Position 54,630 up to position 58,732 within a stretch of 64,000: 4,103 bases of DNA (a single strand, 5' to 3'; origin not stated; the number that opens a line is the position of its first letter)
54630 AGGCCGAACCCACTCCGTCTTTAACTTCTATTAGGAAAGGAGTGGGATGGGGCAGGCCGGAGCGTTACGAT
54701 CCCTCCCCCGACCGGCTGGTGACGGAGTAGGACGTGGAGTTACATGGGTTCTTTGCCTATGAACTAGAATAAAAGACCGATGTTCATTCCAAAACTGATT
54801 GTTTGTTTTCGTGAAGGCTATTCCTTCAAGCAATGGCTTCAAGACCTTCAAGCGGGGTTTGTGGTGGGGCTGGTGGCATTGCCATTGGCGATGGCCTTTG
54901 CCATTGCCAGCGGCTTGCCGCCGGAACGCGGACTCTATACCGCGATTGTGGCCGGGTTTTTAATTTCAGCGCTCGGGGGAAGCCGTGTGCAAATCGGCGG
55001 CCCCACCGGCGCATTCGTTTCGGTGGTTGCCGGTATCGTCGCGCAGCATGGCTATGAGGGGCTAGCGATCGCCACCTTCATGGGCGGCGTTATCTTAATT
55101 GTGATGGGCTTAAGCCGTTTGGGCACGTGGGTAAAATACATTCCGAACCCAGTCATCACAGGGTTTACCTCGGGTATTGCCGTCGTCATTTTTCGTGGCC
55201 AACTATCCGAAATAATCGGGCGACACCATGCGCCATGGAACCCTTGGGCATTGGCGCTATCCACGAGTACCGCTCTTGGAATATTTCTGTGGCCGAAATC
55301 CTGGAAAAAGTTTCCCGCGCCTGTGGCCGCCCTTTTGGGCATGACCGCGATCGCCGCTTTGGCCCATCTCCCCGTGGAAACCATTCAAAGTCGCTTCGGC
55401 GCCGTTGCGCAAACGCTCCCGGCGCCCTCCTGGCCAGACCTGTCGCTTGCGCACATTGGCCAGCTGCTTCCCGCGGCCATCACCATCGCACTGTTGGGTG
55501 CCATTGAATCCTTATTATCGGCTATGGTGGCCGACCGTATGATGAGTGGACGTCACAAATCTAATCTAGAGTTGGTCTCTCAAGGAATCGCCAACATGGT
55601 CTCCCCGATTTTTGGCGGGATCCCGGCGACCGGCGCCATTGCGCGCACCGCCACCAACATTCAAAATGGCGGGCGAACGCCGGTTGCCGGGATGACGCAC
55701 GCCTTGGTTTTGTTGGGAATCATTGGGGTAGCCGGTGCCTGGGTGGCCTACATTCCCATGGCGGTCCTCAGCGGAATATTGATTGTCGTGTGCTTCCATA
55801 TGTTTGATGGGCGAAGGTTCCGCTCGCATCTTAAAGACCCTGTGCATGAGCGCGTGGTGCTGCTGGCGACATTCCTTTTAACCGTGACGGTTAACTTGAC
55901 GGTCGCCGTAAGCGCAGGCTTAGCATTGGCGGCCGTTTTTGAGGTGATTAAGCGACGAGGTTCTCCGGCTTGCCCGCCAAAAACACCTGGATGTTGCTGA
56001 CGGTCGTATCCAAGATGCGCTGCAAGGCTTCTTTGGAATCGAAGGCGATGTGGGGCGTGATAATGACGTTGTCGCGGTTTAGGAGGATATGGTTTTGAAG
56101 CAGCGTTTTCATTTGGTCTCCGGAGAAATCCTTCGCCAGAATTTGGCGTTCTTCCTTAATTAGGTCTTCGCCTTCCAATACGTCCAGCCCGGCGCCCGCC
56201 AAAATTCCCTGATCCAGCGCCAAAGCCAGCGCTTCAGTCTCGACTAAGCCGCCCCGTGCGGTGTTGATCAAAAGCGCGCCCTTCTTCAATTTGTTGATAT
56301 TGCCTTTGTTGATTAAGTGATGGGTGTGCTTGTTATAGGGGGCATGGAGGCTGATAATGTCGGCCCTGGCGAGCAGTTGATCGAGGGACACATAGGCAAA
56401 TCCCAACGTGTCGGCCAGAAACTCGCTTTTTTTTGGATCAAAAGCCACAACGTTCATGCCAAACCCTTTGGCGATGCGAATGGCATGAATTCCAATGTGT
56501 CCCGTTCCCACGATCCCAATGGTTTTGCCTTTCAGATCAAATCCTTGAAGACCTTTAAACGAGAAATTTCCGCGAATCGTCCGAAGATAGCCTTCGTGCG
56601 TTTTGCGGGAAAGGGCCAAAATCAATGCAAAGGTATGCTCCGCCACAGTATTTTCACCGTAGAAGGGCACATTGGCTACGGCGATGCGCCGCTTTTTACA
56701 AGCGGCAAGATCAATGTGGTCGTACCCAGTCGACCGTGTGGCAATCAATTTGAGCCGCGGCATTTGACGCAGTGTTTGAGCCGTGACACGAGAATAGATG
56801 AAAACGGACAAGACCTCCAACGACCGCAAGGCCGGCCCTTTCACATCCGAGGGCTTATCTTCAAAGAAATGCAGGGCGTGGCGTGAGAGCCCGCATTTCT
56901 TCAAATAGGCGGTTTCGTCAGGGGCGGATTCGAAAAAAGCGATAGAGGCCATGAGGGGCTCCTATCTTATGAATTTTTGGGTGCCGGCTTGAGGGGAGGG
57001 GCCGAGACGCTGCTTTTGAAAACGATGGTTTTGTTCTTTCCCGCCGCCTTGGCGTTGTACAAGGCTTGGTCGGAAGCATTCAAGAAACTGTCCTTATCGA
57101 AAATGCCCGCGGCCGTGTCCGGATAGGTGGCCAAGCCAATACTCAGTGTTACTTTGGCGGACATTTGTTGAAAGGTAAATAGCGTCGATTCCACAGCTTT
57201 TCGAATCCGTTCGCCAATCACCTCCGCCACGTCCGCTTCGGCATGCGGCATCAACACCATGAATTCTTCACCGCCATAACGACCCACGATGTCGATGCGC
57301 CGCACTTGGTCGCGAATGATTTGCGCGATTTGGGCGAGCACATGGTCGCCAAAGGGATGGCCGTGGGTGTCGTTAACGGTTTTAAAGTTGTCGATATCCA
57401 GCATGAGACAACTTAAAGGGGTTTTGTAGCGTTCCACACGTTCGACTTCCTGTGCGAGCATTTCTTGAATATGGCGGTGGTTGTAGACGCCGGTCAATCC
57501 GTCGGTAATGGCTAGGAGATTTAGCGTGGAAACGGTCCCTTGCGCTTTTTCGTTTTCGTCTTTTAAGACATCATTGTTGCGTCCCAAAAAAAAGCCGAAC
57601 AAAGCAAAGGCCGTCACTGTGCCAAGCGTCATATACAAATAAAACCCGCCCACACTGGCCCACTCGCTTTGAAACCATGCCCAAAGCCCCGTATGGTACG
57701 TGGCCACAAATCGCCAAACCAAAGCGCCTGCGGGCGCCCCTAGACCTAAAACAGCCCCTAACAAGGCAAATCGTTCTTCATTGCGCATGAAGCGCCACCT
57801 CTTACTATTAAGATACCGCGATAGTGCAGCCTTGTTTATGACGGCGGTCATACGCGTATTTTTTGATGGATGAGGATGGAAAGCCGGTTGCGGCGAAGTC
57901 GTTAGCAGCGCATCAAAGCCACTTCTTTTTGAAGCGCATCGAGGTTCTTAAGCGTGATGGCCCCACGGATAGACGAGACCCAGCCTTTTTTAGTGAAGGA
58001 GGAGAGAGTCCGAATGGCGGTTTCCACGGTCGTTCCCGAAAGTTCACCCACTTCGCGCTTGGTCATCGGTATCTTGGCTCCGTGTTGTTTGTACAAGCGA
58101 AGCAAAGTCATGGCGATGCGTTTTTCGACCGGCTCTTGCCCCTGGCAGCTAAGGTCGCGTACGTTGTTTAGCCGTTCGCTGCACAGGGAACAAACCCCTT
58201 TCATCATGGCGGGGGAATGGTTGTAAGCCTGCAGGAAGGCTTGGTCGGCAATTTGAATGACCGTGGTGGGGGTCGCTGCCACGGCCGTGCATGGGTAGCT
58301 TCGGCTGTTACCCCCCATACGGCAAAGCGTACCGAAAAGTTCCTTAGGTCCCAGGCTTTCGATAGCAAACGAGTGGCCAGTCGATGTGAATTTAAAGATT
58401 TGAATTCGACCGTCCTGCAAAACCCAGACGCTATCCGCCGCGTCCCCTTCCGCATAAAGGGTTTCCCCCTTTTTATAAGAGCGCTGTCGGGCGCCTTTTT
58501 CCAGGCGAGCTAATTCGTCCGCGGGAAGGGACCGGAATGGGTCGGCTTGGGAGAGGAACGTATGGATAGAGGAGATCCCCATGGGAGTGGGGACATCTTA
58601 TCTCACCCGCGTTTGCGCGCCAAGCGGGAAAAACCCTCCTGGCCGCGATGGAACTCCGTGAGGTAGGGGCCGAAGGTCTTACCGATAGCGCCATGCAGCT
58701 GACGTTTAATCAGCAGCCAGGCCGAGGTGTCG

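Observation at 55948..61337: Minus-strand operon: NPP+EEP two-domain phosphoesterase - hypothetical - Crp/Fnr - GGDEF - D-2-hydroxyacid dehydrogenase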

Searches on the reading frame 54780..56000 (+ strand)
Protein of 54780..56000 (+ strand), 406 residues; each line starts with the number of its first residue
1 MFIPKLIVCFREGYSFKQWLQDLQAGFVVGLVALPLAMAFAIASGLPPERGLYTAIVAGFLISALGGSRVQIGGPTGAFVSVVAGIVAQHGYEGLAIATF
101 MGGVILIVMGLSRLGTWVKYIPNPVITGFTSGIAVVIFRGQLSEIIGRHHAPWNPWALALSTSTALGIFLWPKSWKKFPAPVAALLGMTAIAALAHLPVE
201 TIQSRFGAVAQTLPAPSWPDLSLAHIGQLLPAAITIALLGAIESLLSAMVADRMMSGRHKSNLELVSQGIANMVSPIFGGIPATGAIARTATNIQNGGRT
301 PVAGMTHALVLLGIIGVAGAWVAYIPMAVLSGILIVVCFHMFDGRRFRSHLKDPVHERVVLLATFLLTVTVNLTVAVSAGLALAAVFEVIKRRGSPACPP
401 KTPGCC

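Call 41: search_protein_families(library=pfam, proteins=[window:54780-56000:+], max_evalue=0.1)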
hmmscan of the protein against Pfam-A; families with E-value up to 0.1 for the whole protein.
window:54780-56000:+ (406 aa): 2 families
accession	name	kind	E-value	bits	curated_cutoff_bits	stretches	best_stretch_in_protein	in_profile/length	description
PF00916.26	Sulfate_transp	-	5.8e-72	243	23.2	1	21-342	3-358/380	Sulfate permease family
PF16983.11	MFS_MOT1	-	1.7e-06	28.8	30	2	221-339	5-109/111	Molybdate transporter of MFS superfamily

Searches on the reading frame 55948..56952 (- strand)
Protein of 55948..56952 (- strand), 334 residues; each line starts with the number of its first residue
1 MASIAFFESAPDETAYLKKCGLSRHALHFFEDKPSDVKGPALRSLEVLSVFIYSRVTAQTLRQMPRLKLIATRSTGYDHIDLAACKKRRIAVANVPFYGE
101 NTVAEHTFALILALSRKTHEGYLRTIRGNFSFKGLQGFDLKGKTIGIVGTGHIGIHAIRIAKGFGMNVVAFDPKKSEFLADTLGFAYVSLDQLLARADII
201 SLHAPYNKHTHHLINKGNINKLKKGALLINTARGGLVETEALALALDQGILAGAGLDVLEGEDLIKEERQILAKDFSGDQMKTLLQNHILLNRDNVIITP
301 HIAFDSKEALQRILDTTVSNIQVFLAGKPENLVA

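Call 3: search_protein_families(library=pfam, proteins=[window:55948-56952:-], max_evalue=0.1)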
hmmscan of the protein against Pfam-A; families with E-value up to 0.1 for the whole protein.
window:55948-56952:- (334 aa): 11 families
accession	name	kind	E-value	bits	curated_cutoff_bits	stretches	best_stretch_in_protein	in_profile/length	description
PF02826.25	2-Hacid_dh_C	-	7.1e-55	185.6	25.1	1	108-303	1-178/178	D-isomer specific 2-hydroxyacid dehydrogenase, NAD binding domain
PF00389.36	2-Hacid_dh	-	1.3e-29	103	24.6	1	4-332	1-132/134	D-isomer specific 2-hydroxyacid dehydrogenase, catalytic domain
PF01262.27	AlaDh_PNT_C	-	1.5e-05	25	23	1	145-240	31-139/214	Alanine dehydrogenase/PNT, C-terminal domain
PF03446.21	NAD_binding_2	-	2e-05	25.1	21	1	144-243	1-104/161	NAD binding domain of 6-phosphogluconate dehydrogenase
PF07991.19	KARI_N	-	8.6e-05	22.6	20.6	1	140-229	2-92/165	Acetohydroxy acid isomeroreductase, NADPH-binding domain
PF00208.27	ELFV_dehydrog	-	0.0011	19.1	23.4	1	135-247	25-134/241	Glutamate/Leucine/Phenylalanine/Valine dehydrogenase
PF00107.32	ADH_zinc_N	-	0.013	15.8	31.8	1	153-188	2-38/129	Zinc-binding dehydrogenase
PF03807.23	F420_oxidored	-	0.032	15.3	21.6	1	144-232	1-92/94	NADP oxidoreductase coenzyme F420-dependent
PF13241.12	NAD_binding_7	-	0.04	15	22.1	0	138-203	3-68/104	Putative NAD(P)-binding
PF01408.29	GFO_IDH_MocA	-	0.046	14.8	24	0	144-214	2-80/120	Oxidoreductase family, NAD-binding Rossmann fold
PF13478.12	XdhC_C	-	0.09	13.7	29.7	0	147-179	3-34/125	XdhC Rossmann domain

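Call 4: search_protein_families(library=ncbifam, proteins=[window:55948-56952:-], max_evalue=0.1)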
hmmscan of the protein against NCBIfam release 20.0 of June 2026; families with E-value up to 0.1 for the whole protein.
window:55948-56952:- (334 aa): 40 families (the best 25 are shown)
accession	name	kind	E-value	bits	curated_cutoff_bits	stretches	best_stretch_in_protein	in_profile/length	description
NF005069.0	PRK06487.1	equivalog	1.6e-60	204.9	448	1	55-333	58-319/320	2-hydroxyacid dehydrogenase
TIGR01327.1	PGDH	equivalog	5.9e-60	203.5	454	1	43-329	39-305/525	phosphoglycerate dehydrogenase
NF000492.1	vanH_gen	exception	8.9e-59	199.1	540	1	46-321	44-307/312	D-lactate dehydrogenase VanH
NF009714.1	PRK13243.1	equivalog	4.7e-58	197.1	455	1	42-333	43-322/332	glyoxylate reductase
NF006263.0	PRK08410.1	equivalog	6.3e-57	193.3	389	1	56-327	53-309/311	D-2-hydroxyacid dehydrogenase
NF005387.0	PRK06932.1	equivalog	1.6e-51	175.1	492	1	57-325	56-310/314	2-hydroxyacid dehydrogenase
NF000371.1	vanH_Agroup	exception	3.2e-50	171.2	700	1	48-322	51-313/322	VanH-A/VanH-Pt family D-lactate dehydrogenase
NF006374.0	PRK08605.1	subfamily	3.4e-50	171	356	1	60-319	64-317/332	D-lactate dehydrogenase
NF000151.1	vanH-Ac1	exception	1.6e-48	165.8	750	1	67-328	103-351/351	D-lactate dehydrogenase VanH-Ac1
NF008759.0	PRK11790.1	equivalog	5.2e-47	160.4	404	1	42-320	52-312/410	phosphoglycerate dehydrogenase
NF000128.1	vanH-Sc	exception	5e-46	157.3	650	1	50-324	68-330/337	D-lactate dehydrogenase VanH-Sc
NF009127.0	PRK12480.1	equivalog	5.6e-46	157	579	1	67-318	70-313/330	D-lactate dehydrogenase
NF000112.1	vanH-Amyco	exception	6.9e-46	157.1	625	1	67-322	96-337/348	VanH-AOV family D-lactate dehydrogenase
NF000004.1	vanH-D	exception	1.3e-42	146.1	550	1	65-321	71-313/323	D-lactate dehydrogenase VanH-D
NF011938.0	PRK15409.1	equivalog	5.4e-42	144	492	1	55-267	55-271/324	glyoxylate/hydroxypyruvate reductase GhrB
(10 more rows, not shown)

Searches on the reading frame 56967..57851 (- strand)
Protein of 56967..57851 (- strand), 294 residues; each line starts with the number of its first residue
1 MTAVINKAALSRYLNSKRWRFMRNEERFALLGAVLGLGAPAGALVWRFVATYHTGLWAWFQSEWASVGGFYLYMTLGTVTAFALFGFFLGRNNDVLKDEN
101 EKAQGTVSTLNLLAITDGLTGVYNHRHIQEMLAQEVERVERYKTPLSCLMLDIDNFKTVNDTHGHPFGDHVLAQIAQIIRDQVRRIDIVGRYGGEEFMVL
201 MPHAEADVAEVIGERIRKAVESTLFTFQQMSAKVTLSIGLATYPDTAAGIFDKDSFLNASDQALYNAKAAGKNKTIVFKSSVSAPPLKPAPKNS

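Call 3: search_protein_families(library=pfam, proteins=[window:56967-57851:-], max_evalue=0.1)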
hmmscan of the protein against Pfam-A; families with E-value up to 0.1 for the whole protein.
window:56967-57851:- (294 aa): 3 families
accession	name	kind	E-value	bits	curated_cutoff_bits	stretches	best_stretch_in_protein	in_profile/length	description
PF00990.26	GGDEF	-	1e-45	155.8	23.8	1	114-274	1-161/161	Diguanylate cyclase, GGDEF domain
PF17853.6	GGDEF_2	-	0.062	14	24.5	0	164-240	36-93/116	GGDEF-like domain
PF04723.20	GRDA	-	0.089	13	22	0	179-234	49-100/147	Glycine reductase complex selenoprotein A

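Call 4: search_protein_families(library=ncbifam, proteins=[window:56967-57851:-], max_evalue=0.1)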
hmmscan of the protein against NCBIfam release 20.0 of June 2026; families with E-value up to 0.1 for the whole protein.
window:56967-57851:- (294 aa): 24 families
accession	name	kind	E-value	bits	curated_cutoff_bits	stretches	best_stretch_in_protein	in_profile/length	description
TIGR00254.1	GGDEF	domain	4.4e-52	176.2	37.4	1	111-277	2-166/168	diguanylate cyclase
NF038266.1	diguan_SiaD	equivalog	1.6e-50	171.8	290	1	108-274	88-251/252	biofilm regulation diguanylate cyclase SiaD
NF007135.0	PRK09581.1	equivalog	3.3e-49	168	474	1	109-276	287-453/457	PleD family two-component system response regulator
NF041606.1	dguan_cyc_DgcA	equivalog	8.5e-43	146.6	370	1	114-277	178-338/340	diguanylate cyclase DgcA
NF007380.0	PRK09894.1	equivalog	2.3e-41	142.1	256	1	110-279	125-288/296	diguanylate cyclase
NF047654.1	DiguCycDgcRLepto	equivalog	7.4e-37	126.8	500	1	113-276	132-294/295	diguanylate cyclase DgcR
NF007423.1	PRK09966.1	equivalog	1.6e-34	119.5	325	1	97-268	222-390/390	diguanylate cyclase DgcN/YfiN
NF051473.1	DigCycDgcsShew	equivalog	3.5e-34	118.5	400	1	114-274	135-287/291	diguanylate cyclase DgcS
NF007599.0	PRK10245.1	equivalog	2.4e-32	111.8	402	1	109-277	205-369/371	diguanylate cyclase AdrA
NF011955.1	PRK15426.1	equivalog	5e-31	107.5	408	1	108-277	392-560/564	cellulose biosynthesis regulator diguanylate cyclase DgcQ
NF007298.0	PRK09776.1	equivalog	7e-30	103.7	1135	1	109-281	679-848/1111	diguanylate cyclase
NF007474.0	PRK10060.1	equivalog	3.4e-29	101.5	782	1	108-280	231-397/663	cyclic di-GMP phosphodiesterase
NF040885.1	diguan_DgcJ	equivalog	4.6e-26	91.7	500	1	114-273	341-491/493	diguanylate cyclase DgcJ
NF047872.1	GGDEF_GdpS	equivalog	9e-26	90.9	400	1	116-276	189-348/355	GGDEF domain-containing protein GdpS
NF045675.1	PhdiestaseDibA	equivalog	1.4e-23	83.2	980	1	108-278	197-364/623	phosphodiesterase DibA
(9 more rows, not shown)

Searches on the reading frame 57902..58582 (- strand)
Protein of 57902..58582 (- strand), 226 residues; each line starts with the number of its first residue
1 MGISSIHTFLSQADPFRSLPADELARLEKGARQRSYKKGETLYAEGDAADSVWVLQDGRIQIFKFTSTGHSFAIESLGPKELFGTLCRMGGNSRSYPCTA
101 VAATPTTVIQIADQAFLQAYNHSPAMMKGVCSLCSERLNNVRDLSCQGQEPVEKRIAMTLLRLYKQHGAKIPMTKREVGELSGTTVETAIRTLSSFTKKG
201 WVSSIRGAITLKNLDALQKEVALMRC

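Call 3: search_protein_families(library=pfam, proteins=[window:57902-58582:-], max_evalue=0.1)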
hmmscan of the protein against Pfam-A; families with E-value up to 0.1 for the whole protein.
window:57902-58582:- (226 aa): 5 families
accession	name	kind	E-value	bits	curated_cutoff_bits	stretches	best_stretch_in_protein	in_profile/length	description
PF00027.35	cNMP_binding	-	1.1e-18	67.3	27.5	1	34-121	2-87/89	Cyclic nucleotide-binding domain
PF13545.12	HTH_Crp_2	-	1.6e-14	54.1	27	1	154-219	1-69/70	Crp-like helix-turn-helix domain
PF00325.26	Crp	-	0.00065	19.8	21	1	171-200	1-30/32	Bacterial regulatory proteins, crp family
PF25213.1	HVO_A0261_N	-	0.0054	17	35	1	171-207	23-59/86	HVO_A0261 N-terminal domain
PF02082.26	Rrf2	-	0.046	14.3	30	1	158-208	9-59/132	Iron-dependent Transcriptional regulator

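Call 4: search_protein_families(library=ncbifam, proteins=[window:57902-58582:-], max_evalue=0.1)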
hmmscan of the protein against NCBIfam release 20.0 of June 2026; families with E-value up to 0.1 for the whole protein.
window:57902-58582:- (226 aa): 15 families
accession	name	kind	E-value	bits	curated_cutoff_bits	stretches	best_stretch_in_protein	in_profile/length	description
NF050806.1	TransRegFixKCaul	equivalog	5.1e-12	45.5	300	1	25-219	17-212/215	transcriptional regulator FixK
NF041163.2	encap_f2b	equivalog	3.8e-11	42.8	400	1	16-133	79-196/450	family 2B encapsulin nanocompartment shell protein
NF008732.0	PRK11753.1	equivalog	1.4e-10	41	266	1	23-204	15-203/214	cAMP-activated global transcriptional regulator CRP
NF006901.0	PRK09392.1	equivalog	2.8e-10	39.9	211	1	16-217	15-217/236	transcriptional activator FtrB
NF008365.0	PRK11161.1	subfamily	3.4e-10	39.6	228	1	18-221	33-243/250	fumarate/nitrate reduction transcriptional regulator Fnr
NF045989.1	TransRegFnrLRhodb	equivalog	2.6e-08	33.4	300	1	21-220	26-234/245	transcriptional regulator FnrL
NF050815.1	TransActFtrBCaul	equivalog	1.2e-07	31.3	300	1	19-217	20-219/251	transcriptional activator FtrB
NF010499.0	PRK13918.1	equivalog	3.4e-06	26.7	274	1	35-219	16-199/205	CRP/FNR family transcriptional regulator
NF052518.1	TransRegLdrP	equivalog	8.6e-06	25.9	300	1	36-221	4-188/195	transcriptional regulator LdrP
NF058543.1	ActPatMycb56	equivalog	9.1e-05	21.4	460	1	16-139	4-123/317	acetyltransferase Pat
TIGR03697.1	NtcA_cyano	equivalog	0.00012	22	244.95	1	39-213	1-184/193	global nitrogen regulator NtcA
TIGR03896.1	cyc_nuc_ocin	subfamily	0.0049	16.3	161.05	1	31-123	8-101/317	bacteriocin-type transport-associated protein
NF053664.1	TransRegPtrACyano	equivalog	0.0094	15.3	300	1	50-203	28-181/196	Crp/Fnr family transcriptional regulator PtrA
TIGR02500.1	type_III_yscD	equivalog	0.013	14.5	86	1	102-163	76-138/413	type III secretion system inner membrane ring subunit SctD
NF003279.0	PRK04266.1-5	equivalog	0.014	14.8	377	1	98-142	82-126/230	fibrillarin-like rRNA/tRNA 2'-O-methyltransferase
